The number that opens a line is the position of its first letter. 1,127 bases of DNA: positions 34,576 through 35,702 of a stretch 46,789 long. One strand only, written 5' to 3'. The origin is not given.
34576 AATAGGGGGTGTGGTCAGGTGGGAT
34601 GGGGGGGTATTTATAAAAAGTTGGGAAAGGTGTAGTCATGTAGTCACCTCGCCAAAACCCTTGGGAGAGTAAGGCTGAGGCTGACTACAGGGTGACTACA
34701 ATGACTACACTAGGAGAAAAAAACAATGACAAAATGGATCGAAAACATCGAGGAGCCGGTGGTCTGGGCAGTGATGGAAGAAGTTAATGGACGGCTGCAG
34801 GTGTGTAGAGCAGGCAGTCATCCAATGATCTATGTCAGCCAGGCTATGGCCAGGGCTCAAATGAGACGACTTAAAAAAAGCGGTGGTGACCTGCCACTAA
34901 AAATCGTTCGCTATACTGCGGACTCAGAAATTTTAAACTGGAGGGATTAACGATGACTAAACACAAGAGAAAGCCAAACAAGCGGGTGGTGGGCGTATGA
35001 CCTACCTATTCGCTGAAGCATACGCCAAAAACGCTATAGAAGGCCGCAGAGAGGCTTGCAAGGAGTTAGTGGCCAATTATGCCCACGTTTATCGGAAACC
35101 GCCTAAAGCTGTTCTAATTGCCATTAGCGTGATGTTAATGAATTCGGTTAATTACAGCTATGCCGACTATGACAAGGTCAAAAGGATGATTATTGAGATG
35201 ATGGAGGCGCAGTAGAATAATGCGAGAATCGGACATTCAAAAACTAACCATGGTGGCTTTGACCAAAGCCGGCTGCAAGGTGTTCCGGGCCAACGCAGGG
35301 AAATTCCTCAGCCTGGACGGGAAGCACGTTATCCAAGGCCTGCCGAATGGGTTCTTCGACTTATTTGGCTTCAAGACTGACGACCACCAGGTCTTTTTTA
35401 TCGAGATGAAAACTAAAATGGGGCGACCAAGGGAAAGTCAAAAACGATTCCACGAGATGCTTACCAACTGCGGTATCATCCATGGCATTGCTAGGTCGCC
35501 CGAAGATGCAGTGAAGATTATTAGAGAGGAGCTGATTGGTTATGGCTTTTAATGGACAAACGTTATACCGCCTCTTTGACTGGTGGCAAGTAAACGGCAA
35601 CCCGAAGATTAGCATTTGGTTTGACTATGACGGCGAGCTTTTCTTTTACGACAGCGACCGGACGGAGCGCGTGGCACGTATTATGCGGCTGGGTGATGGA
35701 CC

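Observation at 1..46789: Perfect 12.4-kb inverted duplication of the packaging-head-tail-shaft module around a 22-kb unique core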

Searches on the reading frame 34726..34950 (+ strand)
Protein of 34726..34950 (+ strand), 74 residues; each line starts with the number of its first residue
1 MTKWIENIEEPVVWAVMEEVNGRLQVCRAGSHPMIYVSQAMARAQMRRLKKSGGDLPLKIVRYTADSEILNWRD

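Call 21: find_encoding_contigs(protein=window:34726-34950:+, flank=10000, max_places=10)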
Protein window:34726-34950:+ (74 aa): 10 contigs read that carry it; 3 places shown.
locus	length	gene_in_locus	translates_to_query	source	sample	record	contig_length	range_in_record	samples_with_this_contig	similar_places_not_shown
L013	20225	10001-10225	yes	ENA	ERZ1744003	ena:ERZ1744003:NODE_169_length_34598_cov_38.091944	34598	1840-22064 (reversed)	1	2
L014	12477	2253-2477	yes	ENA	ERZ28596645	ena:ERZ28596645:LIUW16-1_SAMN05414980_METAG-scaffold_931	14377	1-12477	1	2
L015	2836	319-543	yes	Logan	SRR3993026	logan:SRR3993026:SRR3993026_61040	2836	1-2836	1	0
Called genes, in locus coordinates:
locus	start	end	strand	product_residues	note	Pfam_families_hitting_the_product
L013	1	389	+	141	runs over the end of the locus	-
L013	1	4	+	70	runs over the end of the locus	PF09693:Phage_XkdX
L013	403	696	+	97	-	-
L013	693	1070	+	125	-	-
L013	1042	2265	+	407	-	PF01183:Glyco_hydro_25, PF08924:Rv2525c_GlyHyd-like (weak), PF01476:LysM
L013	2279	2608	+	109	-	-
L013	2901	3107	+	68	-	PF01381:HTH_3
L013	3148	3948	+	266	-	PF02498:Bro-N, PF03374:ANT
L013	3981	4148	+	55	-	PF12728:HTH_17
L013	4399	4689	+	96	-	-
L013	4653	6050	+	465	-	PF00270:DEAD (faint), PF04851:ResIII, PF13604:AAA_30 (weak), PF18766:SWI2_SNF2 (weak), PF04851:ResIII, PF00271:Helicase_C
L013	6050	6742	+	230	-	PF13479:AAA_24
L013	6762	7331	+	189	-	-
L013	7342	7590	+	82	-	-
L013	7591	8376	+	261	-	PF09250:Prim-Pol, PF08708:PriCT_1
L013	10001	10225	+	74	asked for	-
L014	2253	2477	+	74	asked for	-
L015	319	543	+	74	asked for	-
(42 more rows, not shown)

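Call 33: find_encoding_contigs(protein=window:34726-34950:+, flank=700, max_places=10)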
Protein window:34726-34950:+ (74 aa): 10 contigs read that carry it; 2 places shown.
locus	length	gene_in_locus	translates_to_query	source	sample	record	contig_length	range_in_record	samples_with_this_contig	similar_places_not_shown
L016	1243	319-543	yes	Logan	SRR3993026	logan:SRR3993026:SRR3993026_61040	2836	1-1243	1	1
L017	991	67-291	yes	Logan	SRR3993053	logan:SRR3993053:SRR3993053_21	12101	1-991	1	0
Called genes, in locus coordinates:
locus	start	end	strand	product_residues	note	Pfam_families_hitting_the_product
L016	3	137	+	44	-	?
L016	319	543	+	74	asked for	-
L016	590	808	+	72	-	-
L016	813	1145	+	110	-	PF08774:VRR_NUC (faint)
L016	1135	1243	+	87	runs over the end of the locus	-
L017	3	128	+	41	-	?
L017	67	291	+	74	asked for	-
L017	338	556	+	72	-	-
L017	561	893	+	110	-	PF08774:VRR_NUC (faint)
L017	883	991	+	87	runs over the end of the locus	-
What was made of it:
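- Tried and rejected: I tried to recover it, and so the assembler name, by looking up the 74-aa ORF with a small flank (call 33).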

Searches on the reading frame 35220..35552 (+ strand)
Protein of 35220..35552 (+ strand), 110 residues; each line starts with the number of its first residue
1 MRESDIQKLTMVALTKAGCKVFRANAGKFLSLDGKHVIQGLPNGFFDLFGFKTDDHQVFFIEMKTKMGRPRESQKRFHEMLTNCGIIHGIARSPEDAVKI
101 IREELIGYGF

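Call 26: search_protein_families(library=pfam, proteins=[window:35220-35552:+], max_evalue=0.01)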
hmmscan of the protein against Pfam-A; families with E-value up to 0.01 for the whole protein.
window:35220-35552:+ (110 aa): 1 family
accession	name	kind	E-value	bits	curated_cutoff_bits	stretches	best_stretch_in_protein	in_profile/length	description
PF08774.17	VRR_NUC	-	2.5e-05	24.7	23.8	1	38-93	57-114/116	VRR-NUC domain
